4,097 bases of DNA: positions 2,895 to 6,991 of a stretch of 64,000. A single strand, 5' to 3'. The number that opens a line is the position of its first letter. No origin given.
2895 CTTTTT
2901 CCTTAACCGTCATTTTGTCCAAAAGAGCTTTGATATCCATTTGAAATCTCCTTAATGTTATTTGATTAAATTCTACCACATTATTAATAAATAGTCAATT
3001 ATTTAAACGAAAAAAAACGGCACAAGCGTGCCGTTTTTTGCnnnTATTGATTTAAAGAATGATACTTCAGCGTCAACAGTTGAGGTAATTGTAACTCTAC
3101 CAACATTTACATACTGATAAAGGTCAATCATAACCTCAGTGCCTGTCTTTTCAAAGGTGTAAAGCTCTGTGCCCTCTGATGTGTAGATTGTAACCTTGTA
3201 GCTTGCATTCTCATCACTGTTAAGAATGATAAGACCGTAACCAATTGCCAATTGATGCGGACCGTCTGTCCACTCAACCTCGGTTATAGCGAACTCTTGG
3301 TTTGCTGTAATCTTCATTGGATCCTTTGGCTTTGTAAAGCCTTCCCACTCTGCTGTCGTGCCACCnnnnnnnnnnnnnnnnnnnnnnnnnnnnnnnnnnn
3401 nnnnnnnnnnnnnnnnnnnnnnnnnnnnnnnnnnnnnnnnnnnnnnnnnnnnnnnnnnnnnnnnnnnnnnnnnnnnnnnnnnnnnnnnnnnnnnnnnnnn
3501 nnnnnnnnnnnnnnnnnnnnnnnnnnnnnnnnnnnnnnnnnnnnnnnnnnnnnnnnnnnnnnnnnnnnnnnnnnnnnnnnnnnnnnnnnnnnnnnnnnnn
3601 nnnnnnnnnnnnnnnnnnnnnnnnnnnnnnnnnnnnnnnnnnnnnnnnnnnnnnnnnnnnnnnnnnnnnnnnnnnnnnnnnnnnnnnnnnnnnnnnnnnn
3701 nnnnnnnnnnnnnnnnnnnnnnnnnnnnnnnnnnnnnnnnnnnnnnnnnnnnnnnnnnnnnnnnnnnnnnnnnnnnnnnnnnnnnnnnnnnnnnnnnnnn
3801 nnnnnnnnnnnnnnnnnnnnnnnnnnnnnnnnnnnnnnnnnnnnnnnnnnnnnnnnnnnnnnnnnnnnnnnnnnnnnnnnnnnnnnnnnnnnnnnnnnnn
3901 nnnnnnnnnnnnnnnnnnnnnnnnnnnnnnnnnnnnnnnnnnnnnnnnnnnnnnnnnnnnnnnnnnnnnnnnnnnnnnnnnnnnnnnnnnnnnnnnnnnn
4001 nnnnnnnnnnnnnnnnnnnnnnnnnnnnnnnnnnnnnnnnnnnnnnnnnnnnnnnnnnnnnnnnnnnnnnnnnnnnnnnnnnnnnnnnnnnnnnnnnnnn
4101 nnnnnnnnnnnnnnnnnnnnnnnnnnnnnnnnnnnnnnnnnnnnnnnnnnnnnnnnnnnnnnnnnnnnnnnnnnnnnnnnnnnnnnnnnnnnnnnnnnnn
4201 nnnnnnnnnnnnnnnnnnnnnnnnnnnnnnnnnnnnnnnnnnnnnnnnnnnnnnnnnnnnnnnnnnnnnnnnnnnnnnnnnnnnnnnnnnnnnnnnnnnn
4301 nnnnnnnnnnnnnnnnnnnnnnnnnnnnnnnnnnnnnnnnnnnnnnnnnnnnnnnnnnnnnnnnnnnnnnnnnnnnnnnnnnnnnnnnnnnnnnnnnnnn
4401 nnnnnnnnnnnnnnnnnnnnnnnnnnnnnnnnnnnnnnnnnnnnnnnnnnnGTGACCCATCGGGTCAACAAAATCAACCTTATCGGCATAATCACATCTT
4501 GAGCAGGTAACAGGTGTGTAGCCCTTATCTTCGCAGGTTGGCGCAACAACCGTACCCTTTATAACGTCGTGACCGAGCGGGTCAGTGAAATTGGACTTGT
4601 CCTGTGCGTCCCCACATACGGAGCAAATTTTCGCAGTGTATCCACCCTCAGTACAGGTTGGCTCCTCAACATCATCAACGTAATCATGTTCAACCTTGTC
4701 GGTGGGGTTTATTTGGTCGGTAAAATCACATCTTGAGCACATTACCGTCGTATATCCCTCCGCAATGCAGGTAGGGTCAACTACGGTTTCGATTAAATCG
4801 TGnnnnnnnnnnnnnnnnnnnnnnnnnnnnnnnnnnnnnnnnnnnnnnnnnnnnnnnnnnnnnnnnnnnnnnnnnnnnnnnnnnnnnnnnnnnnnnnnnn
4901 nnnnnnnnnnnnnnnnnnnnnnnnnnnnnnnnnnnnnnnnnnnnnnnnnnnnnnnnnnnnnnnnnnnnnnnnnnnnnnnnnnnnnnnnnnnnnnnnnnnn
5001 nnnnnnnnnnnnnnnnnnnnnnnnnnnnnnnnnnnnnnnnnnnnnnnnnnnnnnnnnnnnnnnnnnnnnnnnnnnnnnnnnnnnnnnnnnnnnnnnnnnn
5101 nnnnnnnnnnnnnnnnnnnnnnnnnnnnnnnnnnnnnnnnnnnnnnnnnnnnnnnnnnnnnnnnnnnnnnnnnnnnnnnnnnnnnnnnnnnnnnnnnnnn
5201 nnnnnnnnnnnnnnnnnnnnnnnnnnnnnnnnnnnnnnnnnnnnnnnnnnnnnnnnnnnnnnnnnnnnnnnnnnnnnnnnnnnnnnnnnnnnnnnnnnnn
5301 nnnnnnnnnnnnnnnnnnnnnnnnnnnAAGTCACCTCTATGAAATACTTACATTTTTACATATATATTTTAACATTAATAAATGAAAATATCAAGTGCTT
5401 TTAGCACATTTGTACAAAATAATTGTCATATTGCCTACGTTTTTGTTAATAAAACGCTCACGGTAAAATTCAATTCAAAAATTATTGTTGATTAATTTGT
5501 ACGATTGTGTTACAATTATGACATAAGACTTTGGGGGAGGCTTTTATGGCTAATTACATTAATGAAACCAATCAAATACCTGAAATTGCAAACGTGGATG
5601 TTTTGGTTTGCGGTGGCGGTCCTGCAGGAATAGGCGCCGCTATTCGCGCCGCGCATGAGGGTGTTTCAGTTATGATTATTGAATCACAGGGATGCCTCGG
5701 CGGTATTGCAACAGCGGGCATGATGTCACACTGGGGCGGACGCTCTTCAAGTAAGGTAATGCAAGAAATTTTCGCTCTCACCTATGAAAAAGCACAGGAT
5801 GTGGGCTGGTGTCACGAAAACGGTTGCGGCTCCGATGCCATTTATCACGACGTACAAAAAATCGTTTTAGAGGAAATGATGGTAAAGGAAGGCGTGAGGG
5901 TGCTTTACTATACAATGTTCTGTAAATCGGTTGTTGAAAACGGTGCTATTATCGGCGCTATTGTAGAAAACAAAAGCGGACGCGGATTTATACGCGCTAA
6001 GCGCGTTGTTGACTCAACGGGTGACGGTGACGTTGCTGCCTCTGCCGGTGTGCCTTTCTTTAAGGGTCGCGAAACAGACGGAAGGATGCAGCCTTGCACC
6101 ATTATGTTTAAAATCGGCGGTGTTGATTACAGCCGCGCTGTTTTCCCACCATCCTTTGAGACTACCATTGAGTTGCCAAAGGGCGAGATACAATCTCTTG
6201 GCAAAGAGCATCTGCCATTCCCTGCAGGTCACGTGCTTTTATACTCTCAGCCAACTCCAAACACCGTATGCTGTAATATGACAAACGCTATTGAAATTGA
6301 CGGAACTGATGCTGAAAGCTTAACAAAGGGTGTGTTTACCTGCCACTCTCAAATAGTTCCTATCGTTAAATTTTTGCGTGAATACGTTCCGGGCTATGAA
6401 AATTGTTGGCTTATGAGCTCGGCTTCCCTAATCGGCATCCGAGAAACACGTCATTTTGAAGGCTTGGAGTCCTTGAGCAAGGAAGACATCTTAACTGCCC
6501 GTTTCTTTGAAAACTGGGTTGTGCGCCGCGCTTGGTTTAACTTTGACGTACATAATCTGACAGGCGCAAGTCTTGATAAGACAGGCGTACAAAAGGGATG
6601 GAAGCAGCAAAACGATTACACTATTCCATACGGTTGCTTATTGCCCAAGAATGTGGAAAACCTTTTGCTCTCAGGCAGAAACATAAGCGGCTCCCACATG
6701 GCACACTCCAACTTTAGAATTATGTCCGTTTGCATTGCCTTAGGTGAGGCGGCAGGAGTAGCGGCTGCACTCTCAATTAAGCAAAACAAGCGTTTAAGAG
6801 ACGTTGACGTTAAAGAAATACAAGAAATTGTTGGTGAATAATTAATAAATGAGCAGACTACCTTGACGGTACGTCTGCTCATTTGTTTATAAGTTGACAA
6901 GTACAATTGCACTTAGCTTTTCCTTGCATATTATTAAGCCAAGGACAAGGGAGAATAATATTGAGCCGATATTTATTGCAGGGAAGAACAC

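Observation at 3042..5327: Lipoprotein composed of ~14 tandem His-Cys3 mini-modules (candidate extracellular zinc-ribbon 'beads')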

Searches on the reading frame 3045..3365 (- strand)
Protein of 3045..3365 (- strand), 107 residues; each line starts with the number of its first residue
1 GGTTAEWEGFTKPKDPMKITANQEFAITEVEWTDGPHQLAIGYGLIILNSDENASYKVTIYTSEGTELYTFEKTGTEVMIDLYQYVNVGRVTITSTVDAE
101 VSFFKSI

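Call 35: search_protein_families(library=pfam, proteins=[window:3045-3359:-], max_evalue=10)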
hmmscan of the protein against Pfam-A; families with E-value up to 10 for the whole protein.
seq(105 aa): 1 family
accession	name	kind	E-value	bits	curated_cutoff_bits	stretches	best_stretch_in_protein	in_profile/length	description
PF24797.1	Beta-prop_WDR35_TULP_N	-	0.12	12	80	1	11-77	242-307/332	WDR35/TULP4 N-terminal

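Call 36: find_homologous_proteins(query=window:3045-3365:-, max_evalue=0.001)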
Query window:3045-3365:- (107 aa): 1 proteins with E <= 0.001 among 3 candidates.
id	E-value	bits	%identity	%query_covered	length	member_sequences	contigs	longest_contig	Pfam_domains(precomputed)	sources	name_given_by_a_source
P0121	1.2e-36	143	75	85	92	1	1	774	-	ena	-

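Call 47: predict_structure(alignment_id=A2)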
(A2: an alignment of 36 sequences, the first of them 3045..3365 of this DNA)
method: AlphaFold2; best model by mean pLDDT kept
length: 107 residues; sequences in the alignment: 36
mean_pLDDT: 90.3   pTM: 0.82
mean pLDDT of the five models: 90.3, 88.9, 88.6, 87.0, 84.2
residues with pLDDT >= 90: 81; 70-90: 18; 50-70: 2; < 50: 6
segments of 3 or more residues with pLDDT < 50: 1-6
pLDDT, mean of each block of 10 residues (from residue 1): 52 87 96 86 96 98 97 98 95 98 90
secondary structure, 60 per line:
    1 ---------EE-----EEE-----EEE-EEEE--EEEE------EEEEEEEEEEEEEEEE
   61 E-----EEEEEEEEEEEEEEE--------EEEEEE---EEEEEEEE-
elements in order: E17-19 E25-27 E29-32 E35-38 E45-61 E67-81 E90-95 E99-106

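Call 51: fold_search(model_id=the predicted structure, library=pdb)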
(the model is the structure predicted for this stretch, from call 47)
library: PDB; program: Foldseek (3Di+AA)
matches with E <= 10: 1554; with E <= 0.001: 0
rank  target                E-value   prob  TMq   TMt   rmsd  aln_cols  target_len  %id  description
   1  9ib7_A                1.7e-03  0.99  0.33  0.27   7.9       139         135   12  Tumor necrosis factor-like lectin PLTL from Photorhabdus laumondii in complex with Blood group B trisaccharide (released 2025-10-29)
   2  9ib7_C                1.7e-03  0.99  0.35  0.30   8.8       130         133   11  Tumor necrosis factor-like lectin PLTL from Photorhabdus laumondii in complex with Blood group B trisaccharide (released 2025-10-29)
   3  9ib7_B                2.2e-03  0.98  0.33  0.27   7.8       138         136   13  Tumor necrosis factor-like lectin PLTL from Photorhabdus laumondii in complex with Blood group B trisaccharide (released 2025-10-29)
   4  2ii7_B                2.3e-03  1.00  0.52  0.49   7.9       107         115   20  Anabaena sensory rhodopsin transducer (released 2007-03-20)
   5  2xon_L                2.5e-03  0.97  0.33  0.27   9.2       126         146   14  Structure of TmCBM61 in complex with beta-1,4-galactotriose at 1.4 A resolution (released 2010-09-08)
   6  2ii7_F                3.0e-03  1.00  0.51  0.58   4.5       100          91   21  Anabaena sensory rhodopsin transducer (released 2007-03-20)
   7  2ii7_D                3.0e-03  1.00  0.48  0.50   7.7       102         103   22  Anabaena sensory rhodopsin transducer (released 2007-03-20)
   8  4il7                  3.2e-03  1.00  0.49  0.59   3.8       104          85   12  Crystal structure of A223 C-terminal domain, a structural protein from sulfolobus turreted icosahedral virus (STIV) (released 2013-04-03)
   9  4zrx                  3.5e-03  1.00  0.53  0.13   4.0       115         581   14  Crystal structure of a putative alpha-L-fucosidase (BACOVA_04357) from Bacteroides ovatus ATCC 8483 at 1.59 A resolution (released 2015-05-27)
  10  9ib9_B                3.5e-03  0.97  0.34  0.28   9.1       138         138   11  Tumor necrosis factor-like lectin PLTL from Photorhabdus laumondii in complex with B Lewis b pentasaccharide (released 2025-10-29)
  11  9ib6                  4.1e-03  0.97  0.33  0.27   7.9       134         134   13  Apo form of Tumor necrosis factor-like lectin PLTL from Photorhabdus laumondii (released 2025-10-29)
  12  2ii8_F                4.4e-03  1.00  0.50  0.57   4.4        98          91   19  Anabaena sensory rhodopsin transducer (released 2007-03-20)
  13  1gmm                  4.6e-03  1.00  0.45  0.40   9.2       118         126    9  Carbohydrate binding module CBM6 from xylanase U Clostridium thermocellum (released 2001-11-28)
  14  2ii8_E                5.4e-03  1.00  0.50  0.56   4.7       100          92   19  Anabaena sensory rhodopsin transducer (released 2007-03-20)
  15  2ii9_D                5.4e-03  1.00  0.48  0.53   4.5       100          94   23  Anabaena sensory rhodopsin transducer (released 2007-03-20)
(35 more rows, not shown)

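Call 64: fold_search(model_id=the predicted structure, library=viral)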
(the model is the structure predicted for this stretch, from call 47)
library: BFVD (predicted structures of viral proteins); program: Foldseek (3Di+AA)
matches with E <= 10: 1541; with E <= 0.001: 8
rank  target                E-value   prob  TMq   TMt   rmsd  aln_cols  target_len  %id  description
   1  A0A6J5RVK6            1.9e-04  1.00  0.40  0.24   8.6       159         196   11  Uncharacterized protein [uncultured Caudovirales phage]
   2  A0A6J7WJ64            3.6e-04  1.00  0.47  0.07   8.1       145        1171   10  C1q domain containing protein [uncultured Caudovirales phage]
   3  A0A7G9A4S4            4.0e-04  1.00  0.59  0.46   4.7       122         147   14  Uncharacterized protein [Bacteriophage sp.]
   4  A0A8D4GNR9            4.4e-04  1.00  0.43  0.25   5.9       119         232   11  (no name in the UniProt tables at hand)
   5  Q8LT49                4.9e-04  1.00  0.34  0.16   8.7       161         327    7  Uncharacterized protein [Vibrio phage VpV262]
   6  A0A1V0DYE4            7.2e-04  1.00  0.41  0.16  11.2       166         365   14  (no name in the UniProt tables at hand)
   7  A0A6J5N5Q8            8.5e-04  1.00  0.35  0.35   7.5       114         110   17  Uncharacterized protein [uncultured Caudovirales phage]
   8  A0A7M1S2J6            9.4e-04  1.00  0.37  0.06   8.9       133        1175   17  Right handed beta helix domain-containing protein [uncultured phage cr126_1]
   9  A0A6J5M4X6            1.1e-03  1.00  0.39  0.16   9.1       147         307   14  Phage tail repeat like [uncultured Caudovirales phage]
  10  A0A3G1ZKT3            1.2e-03  1.00  0.49  0.31   6.6       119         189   14  Transmembrane domain protein [Halobacterium phage phiH]
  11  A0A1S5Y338            1.3e-03  1.00  0.45  0.42   5.5       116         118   14  Uncharacterized protein [uncultured archaeal virus]
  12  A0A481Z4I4            1.4e-03  1.00  0.42  0.48   5.0       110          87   13  Uncharacterized protein [Pithovirus LCPAC103]
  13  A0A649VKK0            1.4e-03  1.00  0.50  0.23   5.8       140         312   16  (no name in the UniProt tables at hand)
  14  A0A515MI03            1.4e-03  1.00  0.38  0.20   7.4       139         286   10  (no name in the UniProt tables at hand)
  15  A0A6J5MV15            1.5e-03  1.00  0.44  0.20   6.6       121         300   15  Uncharacterized protein [uncultured Caudovirales phage]
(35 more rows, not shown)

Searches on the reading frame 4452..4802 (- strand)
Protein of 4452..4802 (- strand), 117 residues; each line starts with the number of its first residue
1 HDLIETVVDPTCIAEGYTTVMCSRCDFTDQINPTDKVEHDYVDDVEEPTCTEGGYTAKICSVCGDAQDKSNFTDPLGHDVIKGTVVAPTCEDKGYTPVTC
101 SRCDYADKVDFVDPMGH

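Call 35: search_protein_families(library=pfam, proteins=[window:4452-4802:-], max_evalue=10)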
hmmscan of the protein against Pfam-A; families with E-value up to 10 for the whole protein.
seq(117 aa): 8 families
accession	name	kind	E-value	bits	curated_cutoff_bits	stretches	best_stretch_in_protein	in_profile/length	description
PF09855.14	Zn_ribbon_13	-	0.0043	17.6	23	2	16-36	32-52/63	Nucleic-acid-binding protein containing Zn-ribbon domain (DUF2082)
PF07282.18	Cas12f1-like_TNB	-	0.011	16.3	26.3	2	55-110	26-53/60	Cas12f1-like, TNB domain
PF23145.1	Zf_2nd_IFT121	-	0.11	12.6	25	1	12-26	9-23/45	IFT121, second zinc finger domain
PF24633.1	DUF7630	-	0.75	10.4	27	1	14-26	17-29/45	Domain of unknown function (DUF7630)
PF12898.13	Stc1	-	2.9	9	24.8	0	49-73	43-67/84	Stc1 domain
PF01753.24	zf-MYND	-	4.5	7.8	22.7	0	90-105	4-19/39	MYND finger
PF13909.12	zf-H2C2_5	-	6.3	6.9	27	0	100-105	3-8/26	C2H2-type zinc-finger domain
PF18439.7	zf_UBZ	-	9.3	6.5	25.6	1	19-40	2-21/32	Ubiquitin-Binding Zinc Finger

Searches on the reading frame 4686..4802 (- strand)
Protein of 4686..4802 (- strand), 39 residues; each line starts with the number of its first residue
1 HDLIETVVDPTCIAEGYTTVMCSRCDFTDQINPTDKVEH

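Call 42: search_solved_structures(query=A3, max_evalue=10, show_alignments=3)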
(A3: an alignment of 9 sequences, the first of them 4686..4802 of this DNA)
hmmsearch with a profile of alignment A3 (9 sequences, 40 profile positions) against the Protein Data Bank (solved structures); distinct sequences matched with E-value up to 10: 5.
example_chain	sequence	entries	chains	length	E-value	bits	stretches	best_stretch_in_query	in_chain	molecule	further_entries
1x6h_A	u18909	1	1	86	0.029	17.4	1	16-29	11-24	Transcriptional repressor CTCF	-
6cvn_D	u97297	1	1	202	0.77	12.8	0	24-37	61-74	Microtubule-associated protein tau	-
9ygm_Lj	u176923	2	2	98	0.83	12.7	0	16-27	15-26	60S ribosomal protein eL37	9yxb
9qa6_A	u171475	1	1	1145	1.9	11.6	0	7-28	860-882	IgA protease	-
4bts_AN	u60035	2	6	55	2.8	11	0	18-30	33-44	40S RIBOSOMAL PROTEIN RPS29E | RPS29E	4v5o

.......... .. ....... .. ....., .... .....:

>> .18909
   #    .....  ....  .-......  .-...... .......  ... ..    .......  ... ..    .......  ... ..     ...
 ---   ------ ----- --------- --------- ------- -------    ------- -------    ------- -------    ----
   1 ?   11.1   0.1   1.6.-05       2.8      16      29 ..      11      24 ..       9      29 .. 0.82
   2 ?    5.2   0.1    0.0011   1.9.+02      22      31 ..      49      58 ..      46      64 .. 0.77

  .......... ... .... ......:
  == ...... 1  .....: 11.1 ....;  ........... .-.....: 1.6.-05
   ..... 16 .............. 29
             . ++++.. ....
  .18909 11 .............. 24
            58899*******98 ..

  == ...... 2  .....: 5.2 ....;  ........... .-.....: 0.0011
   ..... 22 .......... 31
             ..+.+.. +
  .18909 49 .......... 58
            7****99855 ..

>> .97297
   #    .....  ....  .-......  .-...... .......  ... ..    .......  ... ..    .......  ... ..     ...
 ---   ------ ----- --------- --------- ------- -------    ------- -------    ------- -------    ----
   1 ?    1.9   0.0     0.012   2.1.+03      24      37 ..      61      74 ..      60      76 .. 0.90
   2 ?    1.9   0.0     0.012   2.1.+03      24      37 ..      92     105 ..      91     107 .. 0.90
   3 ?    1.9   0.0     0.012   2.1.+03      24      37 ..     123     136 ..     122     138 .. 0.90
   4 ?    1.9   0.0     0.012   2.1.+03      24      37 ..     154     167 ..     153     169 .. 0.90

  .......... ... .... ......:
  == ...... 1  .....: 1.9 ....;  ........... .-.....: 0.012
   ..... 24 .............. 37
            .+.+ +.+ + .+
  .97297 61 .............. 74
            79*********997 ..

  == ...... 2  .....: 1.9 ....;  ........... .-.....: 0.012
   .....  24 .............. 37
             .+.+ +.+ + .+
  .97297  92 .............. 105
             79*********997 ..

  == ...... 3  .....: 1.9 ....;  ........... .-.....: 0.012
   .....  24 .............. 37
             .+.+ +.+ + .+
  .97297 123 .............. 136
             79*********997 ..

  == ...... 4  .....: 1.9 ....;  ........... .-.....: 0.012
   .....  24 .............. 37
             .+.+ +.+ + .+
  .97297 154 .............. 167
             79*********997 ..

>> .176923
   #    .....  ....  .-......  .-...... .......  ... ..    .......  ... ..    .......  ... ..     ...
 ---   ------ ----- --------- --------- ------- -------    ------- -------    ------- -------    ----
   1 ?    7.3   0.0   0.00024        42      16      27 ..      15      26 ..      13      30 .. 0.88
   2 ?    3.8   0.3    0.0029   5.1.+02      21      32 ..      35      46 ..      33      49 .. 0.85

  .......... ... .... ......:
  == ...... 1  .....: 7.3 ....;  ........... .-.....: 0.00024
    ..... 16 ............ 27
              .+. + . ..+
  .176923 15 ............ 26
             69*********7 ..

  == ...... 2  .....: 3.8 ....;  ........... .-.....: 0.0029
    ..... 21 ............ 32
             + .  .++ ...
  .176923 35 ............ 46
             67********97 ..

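Call 48: search_protein_representatives(alignment_id=A3)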
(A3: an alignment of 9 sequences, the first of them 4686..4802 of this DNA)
Query: 9 sequences, 40 profile positions. Proteins with E-value up to 0.001 (for the whole library): 33637; up to 1e-10: 15762; up to 1e-30: 3447. The best 150 are listed.
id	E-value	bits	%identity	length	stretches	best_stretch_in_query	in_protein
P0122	2.0e-222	734.8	-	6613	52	1-40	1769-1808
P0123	6.1e-213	704.5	-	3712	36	2-40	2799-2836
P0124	7.3e-207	685.0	-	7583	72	1-40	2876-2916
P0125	1.4e-187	623.3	-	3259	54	1-40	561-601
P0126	1.0e-179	598.1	-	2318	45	1-40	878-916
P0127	1.0e-175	585.3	-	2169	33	1-40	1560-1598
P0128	4.3e-166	554.5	-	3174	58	1-40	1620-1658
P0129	5.3e-166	554.2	-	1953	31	1-40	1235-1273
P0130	1.1e-162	543.6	-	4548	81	1-40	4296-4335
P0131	3.1e-160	535.8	-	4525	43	1-40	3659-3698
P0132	1.2e-159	533.9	-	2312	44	1-40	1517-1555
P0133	7.8e-159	531.3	-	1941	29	7-40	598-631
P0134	2.1e-157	526.7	-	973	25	1-40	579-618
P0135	6.3e-156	522.0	-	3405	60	1-40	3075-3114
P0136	7.8e-156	521.7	-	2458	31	1-40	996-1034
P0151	3.6e-138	465.2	-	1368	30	1-40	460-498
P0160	2.6e-130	440.0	-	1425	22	1-40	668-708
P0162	2.1e-129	437.1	-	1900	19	1-40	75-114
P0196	5.2e-112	381.5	-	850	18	1-40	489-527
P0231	1.4e-101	348.0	-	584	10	1-40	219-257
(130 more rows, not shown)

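Call 59: search_protein_families(library=pfam, proteins=[P0134, P0151, P0160, P0162, P0129, P0196, P0231], max_evalue=0.001)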
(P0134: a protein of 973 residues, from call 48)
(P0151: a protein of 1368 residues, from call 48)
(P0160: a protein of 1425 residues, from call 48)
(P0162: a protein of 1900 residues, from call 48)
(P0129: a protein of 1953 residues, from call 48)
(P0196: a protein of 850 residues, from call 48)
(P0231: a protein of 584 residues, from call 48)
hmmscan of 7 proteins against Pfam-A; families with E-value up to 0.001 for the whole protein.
P0134 (973 aa): 0 families

P0151 (1368 aa): 1 family
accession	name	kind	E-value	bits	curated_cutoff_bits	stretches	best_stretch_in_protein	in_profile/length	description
PF00188.32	CAP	-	3e-16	60.8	21.1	1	1251-1366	2-117/117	Cysteine-rich secretory protein family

P0160 (1425 aa): 1 family
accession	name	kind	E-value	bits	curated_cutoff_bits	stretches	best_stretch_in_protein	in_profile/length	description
PF09479.16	Flg_new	-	3.8e-31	107.5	27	3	944-1014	1-65/65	Listeria-Bacteroides repeat domain (List_Bact_rpt)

P0162 (1900 aa): 5 families
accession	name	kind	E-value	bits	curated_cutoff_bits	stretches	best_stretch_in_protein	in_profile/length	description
PF13306.12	LRR_5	-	8e-153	501.4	27.7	5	403-530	1-126/127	BspA type Leucine rich repeat region (6 copies)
PF21910.2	GH85_C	-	6.5e-15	55.8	27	0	1465-1535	14-88/95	GH85 endohexosaminidases, C-terminal domain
PF00041.27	fn3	-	1.9e-11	44.5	25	0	1823-1887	11-76/84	Fibronectin type III domain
PF13855.12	LRR_8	-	6.9e-10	39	27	0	514-554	11-52/61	Leucine rich repeat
PF08960.15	STIV_B116-like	-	6.5e-07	29.9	26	0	1165-1186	34-55/101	STIV B116-like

P0129 (1953 aa): 2 families
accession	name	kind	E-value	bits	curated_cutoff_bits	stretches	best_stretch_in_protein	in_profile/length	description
PF04122.17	CW_binding_2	-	7e-47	158.3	24.9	3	1661-1756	1-73/73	Cell wall binding domain 2 (CWB2)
PF13306.12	LRR_5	-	1.3e-31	109.6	27.7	2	77-195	1-111/127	BspA type Leucine rich repeat region (6 copies)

P0196 (850 aa): 2 families
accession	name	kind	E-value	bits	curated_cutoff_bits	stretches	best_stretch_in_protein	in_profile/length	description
PF05495.17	zf-CHY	-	7e-07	30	31.3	0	429-479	17-64/68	CHY zinc finger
PF02368.24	Big_2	-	2.8e-05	24.4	22.8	1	782-828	31-78/79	Bacterial Ig-like domain (group 2)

P0231 (584 aa): 2 families
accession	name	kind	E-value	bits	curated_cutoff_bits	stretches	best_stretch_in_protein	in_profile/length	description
PF00395.25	SLH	-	1.4e-23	83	20.8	3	533-573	2-42/44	S-layer homology domain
PF25719.1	UL145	-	0.00019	21.7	27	0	86-133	84-129/130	Cytomegalovirus UL145 protein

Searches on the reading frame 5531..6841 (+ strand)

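Call 67: search_protein_families(library=pfam, proteins=[window:5531-6841:+], max_evalue=0.00001)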
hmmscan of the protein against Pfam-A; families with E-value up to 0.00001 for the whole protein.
window:5531-6841:+ (436 aa): 3 families
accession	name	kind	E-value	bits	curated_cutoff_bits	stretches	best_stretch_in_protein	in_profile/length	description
PF12831.13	FAD_oxidored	-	1.1e-100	338.4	27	1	23-432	1-414/416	FAD dependent oxidoreductase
PF00890.30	FAD_binding_2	-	5.5e-06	26.3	20.4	0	23-58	1-36/414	FAD binding domain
PF01946.23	Thi4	-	9.1e-06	25.5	26.2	0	14-124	10-132/235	Thi4 family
